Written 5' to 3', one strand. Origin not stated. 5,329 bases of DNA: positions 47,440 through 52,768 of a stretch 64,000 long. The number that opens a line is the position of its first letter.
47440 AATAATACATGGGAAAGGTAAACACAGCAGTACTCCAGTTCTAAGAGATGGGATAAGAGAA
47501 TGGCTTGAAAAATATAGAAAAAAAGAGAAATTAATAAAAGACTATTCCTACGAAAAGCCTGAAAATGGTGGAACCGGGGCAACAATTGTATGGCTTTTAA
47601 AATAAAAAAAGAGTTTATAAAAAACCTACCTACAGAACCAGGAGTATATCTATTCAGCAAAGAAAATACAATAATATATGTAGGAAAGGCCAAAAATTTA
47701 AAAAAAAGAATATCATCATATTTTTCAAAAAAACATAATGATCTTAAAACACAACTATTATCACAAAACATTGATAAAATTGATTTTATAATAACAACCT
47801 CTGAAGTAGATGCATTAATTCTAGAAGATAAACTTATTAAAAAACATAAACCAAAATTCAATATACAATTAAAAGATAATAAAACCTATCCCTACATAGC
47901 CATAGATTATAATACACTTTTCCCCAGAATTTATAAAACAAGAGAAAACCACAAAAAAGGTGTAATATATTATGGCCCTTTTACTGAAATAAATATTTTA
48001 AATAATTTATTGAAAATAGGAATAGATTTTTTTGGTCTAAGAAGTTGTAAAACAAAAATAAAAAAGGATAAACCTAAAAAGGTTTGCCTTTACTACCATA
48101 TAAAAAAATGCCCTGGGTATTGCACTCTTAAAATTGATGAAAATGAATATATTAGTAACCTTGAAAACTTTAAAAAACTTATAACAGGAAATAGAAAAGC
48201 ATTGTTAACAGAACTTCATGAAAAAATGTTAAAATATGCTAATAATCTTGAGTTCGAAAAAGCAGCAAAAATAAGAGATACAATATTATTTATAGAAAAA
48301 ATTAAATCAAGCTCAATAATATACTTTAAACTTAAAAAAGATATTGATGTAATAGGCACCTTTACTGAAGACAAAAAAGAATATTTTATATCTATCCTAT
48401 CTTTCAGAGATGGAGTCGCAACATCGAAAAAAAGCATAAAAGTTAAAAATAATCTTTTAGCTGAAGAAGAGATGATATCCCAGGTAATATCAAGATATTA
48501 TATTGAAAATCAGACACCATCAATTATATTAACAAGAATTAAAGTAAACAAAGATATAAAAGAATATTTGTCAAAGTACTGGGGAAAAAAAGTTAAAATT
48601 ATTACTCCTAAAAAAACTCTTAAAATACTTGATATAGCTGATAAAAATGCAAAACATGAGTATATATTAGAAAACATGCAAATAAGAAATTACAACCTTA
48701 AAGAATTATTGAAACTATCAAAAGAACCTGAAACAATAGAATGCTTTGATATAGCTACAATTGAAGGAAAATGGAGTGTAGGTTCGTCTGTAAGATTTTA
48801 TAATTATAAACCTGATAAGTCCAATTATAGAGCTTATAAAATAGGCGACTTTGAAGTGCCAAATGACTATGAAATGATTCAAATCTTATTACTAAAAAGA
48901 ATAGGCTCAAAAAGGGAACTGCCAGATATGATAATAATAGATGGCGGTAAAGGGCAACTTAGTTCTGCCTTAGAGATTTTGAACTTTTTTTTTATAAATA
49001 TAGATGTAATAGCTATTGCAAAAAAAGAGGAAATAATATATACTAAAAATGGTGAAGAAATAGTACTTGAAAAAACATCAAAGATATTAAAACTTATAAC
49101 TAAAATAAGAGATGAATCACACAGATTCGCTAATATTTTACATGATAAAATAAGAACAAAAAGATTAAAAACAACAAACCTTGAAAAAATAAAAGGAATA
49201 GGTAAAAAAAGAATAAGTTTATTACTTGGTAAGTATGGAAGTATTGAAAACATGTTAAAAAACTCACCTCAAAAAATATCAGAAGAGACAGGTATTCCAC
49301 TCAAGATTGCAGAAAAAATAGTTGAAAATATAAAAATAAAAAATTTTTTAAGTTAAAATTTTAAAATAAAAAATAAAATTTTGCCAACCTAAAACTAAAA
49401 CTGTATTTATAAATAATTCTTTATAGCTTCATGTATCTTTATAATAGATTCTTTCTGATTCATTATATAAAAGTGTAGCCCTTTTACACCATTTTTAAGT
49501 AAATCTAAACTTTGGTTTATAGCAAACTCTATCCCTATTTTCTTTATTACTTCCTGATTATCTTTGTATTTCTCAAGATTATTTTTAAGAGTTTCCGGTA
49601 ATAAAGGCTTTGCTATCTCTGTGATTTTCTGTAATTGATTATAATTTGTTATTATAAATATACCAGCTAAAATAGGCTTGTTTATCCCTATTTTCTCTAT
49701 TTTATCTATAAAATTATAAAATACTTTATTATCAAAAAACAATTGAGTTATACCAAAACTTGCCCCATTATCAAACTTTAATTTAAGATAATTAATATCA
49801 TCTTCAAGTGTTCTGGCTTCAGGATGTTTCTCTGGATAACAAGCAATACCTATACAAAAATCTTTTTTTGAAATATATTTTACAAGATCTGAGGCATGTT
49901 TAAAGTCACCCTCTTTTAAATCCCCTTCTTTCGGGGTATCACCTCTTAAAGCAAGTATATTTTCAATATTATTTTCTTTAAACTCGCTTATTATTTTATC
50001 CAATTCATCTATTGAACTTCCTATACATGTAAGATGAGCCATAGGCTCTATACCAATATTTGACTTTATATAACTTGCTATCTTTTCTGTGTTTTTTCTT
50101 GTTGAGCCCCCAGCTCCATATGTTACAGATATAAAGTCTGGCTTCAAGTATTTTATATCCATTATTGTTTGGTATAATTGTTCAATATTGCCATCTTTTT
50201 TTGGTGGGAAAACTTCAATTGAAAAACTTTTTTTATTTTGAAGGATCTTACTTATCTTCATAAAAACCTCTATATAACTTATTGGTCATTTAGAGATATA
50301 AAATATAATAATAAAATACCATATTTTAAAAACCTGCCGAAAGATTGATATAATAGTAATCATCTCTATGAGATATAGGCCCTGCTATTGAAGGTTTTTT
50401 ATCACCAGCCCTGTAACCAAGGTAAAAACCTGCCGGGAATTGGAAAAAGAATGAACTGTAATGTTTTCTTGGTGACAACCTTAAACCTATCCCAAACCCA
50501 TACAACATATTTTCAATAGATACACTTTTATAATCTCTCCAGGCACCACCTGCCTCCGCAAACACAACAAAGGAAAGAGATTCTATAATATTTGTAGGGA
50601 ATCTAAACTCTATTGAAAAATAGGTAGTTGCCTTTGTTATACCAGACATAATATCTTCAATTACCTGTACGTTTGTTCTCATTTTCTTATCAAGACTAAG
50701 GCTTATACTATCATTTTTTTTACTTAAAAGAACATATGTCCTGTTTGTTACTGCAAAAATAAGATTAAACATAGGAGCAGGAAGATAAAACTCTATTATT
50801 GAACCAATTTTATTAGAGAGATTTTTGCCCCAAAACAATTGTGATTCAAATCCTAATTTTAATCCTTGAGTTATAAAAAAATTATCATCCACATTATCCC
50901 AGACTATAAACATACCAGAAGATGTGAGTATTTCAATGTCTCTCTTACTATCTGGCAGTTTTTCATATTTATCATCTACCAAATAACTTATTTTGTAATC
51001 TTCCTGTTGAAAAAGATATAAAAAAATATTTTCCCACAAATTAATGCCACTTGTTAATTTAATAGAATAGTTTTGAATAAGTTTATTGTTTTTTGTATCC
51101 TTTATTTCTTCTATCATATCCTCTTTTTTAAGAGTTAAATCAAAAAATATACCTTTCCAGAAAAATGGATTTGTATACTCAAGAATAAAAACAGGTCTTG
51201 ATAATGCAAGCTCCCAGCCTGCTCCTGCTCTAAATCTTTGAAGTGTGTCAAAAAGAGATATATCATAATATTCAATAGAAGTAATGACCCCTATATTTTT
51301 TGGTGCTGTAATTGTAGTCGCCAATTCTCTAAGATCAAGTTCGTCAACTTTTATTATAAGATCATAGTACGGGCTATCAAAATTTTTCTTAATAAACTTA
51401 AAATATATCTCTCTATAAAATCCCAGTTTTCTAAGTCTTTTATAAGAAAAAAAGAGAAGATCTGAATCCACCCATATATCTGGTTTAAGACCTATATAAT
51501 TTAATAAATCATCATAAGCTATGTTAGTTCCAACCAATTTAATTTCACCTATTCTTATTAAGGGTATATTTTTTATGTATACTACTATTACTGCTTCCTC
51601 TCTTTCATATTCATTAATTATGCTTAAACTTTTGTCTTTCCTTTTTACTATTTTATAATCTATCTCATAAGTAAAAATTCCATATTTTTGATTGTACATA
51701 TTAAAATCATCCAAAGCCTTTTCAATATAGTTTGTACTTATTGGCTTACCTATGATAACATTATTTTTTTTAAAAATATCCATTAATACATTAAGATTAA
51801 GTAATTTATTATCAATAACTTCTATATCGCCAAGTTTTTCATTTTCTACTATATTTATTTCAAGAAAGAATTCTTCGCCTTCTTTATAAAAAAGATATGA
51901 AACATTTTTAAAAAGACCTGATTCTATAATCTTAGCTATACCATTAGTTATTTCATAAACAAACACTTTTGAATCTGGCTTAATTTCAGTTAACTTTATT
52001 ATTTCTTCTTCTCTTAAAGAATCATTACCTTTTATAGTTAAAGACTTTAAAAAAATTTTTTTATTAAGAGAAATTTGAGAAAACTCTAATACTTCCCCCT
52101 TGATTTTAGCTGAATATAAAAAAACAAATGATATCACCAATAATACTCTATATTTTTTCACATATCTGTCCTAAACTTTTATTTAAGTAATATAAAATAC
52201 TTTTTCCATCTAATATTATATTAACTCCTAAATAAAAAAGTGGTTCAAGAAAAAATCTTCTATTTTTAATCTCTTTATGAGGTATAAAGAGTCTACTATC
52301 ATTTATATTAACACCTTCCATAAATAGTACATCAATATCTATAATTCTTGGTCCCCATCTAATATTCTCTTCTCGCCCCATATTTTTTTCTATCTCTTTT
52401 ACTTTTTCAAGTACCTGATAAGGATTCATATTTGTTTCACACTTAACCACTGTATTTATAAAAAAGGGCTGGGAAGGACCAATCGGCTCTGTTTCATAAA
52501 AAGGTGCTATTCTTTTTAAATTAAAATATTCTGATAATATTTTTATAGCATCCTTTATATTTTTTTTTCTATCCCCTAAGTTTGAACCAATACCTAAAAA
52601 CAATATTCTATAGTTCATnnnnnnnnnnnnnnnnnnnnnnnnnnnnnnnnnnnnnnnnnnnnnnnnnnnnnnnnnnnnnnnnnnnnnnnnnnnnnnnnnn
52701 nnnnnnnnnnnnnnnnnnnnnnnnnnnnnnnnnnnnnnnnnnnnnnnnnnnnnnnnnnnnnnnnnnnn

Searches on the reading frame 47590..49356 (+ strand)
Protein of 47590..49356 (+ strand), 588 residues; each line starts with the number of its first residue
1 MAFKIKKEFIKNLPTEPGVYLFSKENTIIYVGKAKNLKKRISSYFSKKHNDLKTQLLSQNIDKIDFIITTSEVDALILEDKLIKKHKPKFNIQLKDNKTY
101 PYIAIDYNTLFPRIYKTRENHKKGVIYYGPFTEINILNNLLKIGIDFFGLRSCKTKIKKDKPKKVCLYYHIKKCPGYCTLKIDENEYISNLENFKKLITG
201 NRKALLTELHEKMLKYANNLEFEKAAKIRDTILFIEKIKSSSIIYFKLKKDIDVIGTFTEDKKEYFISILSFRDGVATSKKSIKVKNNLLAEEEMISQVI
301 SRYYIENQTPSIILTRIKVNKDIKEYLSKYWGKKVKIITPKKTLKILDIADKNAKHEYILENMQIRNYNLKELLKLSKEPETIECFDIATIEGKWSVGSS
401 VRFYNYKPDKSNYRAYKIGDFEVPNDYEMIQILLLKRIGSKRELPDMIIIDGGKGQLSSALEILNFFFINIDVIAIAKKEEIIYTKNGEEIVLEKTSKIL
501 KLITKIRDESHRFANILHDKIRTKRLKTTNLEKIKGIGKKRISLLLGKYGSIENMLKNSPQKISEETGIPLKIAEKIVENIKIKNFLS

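Call 30: search_protein_families(library=pfam, proteins=[window:47590-49356:+], max_evalue=0.0001)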
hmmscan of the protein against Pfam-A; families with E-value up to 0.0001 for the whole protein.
window:47590-49356:+ (588 aa): 5 families
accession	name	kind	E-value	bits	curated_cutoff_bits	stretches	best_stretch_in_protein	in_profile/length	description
PF08459.17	UvrC_RNaseH_dom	-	6.9e-41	140.2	22.3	1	371-514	1-158/159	UvrC RNAse H endonuclease domain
PF22920.2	UvrC_RNaseH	-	2.8e-14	53.4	24.3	1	251-357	1-112/116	UvrC Ribonuclease H-like domain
PF01541.30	GIY-YIG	-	9.5e-10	39.1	22.6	1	18-91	3-78/78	GIY-YIG catalytic domain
PF02151.25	UVR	-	3.9e-09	36.4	21.5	1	203-237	1-35/36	UvrB/uvrC motif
PF14520.12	HHH_5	-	2.1e-07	31.7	27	1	531-581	4-55/57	Helix-hairpin-helix domain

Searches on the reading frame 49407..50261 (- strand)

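Call 30: search_protein_families(library=pfam, proteins=[window:49407-50261:-], max_evalue=0.0001)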
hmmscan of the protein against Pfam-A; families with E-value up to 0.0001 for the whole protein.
window:49407-50261:- (284 aa): 1 family
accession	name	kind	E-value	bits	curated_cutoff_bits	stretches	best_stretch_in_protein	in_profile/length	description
PF02219.23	MTHFR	-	1e-88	297.9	24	1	4-280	3-286/287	Methylenetetrahydrofolate reductase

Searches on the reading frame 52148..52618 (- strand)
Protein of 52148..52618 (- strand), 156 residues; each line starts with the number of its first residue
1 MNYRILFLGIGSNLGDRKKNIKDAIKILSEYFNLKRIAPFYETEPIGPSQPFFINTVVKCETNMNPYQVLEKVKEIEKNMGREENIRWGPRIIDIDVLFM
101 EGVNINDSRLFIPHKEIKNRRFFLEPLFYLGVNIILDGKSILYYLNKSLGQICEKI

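Call 30: search_protein_families(library=pfam, proteins=[window:52148-52618:-], max_evalue=0.0001)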
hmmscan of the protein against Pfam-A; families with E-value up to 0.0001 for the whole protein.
window:52148-52618:- (156 aa): 1 family
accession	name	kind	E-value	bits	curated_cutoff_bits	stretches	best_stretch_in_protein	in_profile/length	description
PF01288.25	HPPK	-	3.2e-36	124.7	25.7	1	7-128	1-112/116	7,8-dihydro-6-hydroxymethylpterin-pyrophosphokinase (HPPK)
